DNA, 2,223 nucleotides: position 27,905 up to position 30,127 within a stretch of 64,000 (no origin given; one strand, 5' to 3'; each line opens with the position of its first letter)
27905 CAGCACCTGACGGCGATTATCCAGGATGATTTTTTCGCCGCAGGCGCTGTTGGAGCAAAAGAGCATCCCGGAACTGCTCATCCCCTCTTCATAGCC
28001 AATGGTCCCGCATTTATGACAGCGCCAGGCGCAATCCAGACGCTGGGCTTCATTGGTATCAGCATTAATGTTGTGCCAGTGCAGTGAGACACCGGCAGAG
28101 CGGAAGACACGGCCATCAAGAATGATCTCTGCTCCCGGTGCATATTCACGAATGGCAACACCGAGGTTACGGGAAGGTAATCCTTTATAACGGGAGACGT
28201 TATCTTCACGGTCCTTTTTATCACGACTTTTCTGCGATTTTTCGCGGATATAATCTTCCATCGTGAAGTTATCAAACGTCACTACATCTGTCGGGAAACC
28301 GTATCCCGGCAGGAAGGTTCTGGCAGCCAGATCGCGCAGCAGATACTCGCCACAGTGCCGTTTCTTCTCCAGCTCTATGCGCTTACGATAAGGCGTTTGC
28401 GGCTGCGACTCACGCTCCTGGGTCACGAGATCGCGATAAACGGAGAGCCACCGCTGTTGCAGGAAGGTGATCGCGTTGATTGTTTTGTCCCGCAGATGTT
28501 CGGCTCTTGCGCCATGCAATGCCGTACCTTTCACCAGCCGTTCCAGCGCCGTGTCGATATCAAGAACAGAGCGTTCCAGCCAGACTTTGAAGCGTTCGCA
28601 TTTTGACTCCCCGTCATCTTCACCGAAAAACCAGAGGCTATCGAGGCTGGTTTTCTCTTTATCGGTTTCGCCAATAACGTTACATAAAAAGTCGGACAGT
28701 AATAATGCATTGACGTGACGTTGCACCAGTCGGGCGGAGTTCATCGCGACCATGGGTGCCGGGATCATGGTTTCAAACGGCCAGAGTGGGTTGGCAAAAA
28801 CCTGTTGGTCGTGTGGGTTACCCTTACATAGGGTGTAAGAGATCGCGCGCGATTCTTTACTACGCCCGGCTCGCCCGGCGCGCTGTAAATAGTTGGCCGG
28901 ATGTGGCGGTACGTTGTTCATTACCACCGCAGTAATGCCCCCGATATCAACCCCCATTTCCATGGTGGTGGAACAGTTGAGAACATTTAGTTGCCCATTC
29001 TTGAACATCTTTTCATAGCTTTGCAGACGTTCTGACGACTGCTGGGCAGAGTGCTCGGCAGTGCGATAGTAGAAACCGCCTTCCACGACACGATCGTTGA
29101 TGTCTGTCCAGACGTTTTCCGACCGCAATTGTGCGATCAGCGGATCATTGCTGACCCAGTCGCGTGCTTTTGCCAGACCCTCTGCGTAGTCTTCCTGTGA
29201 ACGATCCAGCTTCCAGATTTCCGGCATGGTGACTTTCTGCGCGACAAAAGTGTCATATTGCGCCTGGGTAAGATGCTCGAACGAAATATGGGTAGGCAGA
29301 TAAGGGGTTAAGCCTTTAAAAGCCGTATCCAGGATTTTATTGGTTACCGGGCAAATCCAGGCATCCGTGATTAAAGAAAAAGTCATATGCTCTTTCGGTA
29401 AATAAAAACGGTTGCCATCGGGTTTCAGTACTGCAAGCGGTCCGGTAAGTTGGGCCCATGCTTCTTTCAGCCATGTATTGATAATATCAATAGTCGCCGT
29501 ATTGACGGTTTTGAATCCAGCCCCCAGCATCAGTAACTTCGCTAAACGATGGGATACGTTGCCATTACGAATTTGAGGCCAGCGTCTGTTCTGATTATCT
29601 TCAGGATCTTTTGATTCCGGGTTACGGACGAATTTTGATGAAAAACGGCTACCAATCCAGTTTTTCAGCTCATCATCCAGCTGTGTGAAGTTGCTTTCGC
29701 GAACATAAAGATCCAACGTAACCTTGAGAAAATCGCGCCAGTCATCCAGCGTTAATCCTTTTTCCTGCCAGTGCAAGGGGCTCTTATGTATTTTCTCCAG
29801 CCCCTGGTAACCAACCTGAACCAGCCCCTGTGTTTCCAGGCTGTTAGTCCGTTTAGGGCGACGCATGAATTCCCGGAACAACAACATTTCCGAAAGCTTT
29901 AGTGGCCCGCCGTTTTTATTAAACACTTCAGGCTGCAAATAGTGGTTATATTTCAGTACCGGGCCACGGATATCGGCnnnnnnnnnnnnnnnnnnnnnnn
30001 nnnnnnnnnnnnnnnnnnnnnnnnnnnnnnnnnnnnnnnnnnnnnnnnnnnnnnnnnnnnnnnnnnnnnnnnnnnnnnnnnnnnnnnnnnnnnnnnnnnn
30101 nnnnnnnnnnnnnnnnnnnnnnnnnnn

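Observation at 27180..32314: Helicase core split by a ~800-aa insertion carrying a zinc-ribbon-like module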

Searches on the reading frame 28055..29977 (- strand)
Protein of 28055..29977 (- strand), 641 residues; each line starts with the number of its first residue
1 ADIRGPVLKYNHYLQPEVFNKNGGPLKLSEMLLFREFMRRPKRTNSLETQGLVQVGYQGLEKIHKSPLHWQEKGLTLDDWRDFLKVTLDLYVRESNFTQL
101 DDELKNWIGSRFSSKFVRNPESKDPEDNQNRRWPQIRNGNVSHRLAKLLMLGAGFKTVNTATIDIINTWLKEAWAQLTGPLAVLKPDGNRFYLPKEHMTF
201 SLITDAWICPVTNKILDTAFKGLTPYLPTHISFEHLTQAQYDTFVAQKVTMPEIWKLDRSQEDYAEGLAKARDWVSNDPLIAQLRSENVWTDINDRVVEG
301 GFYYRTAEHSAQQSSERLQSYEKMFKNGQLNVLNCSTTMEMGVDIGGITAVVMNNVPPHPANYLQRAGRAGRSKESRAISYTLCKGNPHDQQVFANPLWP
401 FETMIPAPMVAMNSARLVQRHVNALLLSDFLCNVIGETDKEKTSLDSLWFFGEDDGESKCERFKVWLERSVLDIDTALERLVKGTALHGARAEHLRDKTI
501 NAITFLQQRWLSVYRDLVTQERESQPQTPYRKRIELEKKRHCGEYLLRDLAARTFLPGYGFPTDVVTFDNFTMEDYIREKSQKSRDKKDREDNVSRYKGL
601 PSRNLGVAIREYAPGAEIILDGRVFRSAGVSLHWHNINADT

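Call 73: search_solved_structures(query=window:28055-29977:-, max_evalue=1e-20, show_alignments=1)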
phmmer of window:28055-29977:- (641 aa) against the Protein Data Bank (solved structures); distinct sequences matched with E-value up to 1e-20: 1.
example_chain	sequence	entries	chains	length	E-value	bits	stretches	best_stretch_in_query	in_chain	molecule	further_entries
9tu7_Y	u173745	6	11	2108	2e-114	386.5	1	28-632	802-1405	DEAD/DEAH box helicase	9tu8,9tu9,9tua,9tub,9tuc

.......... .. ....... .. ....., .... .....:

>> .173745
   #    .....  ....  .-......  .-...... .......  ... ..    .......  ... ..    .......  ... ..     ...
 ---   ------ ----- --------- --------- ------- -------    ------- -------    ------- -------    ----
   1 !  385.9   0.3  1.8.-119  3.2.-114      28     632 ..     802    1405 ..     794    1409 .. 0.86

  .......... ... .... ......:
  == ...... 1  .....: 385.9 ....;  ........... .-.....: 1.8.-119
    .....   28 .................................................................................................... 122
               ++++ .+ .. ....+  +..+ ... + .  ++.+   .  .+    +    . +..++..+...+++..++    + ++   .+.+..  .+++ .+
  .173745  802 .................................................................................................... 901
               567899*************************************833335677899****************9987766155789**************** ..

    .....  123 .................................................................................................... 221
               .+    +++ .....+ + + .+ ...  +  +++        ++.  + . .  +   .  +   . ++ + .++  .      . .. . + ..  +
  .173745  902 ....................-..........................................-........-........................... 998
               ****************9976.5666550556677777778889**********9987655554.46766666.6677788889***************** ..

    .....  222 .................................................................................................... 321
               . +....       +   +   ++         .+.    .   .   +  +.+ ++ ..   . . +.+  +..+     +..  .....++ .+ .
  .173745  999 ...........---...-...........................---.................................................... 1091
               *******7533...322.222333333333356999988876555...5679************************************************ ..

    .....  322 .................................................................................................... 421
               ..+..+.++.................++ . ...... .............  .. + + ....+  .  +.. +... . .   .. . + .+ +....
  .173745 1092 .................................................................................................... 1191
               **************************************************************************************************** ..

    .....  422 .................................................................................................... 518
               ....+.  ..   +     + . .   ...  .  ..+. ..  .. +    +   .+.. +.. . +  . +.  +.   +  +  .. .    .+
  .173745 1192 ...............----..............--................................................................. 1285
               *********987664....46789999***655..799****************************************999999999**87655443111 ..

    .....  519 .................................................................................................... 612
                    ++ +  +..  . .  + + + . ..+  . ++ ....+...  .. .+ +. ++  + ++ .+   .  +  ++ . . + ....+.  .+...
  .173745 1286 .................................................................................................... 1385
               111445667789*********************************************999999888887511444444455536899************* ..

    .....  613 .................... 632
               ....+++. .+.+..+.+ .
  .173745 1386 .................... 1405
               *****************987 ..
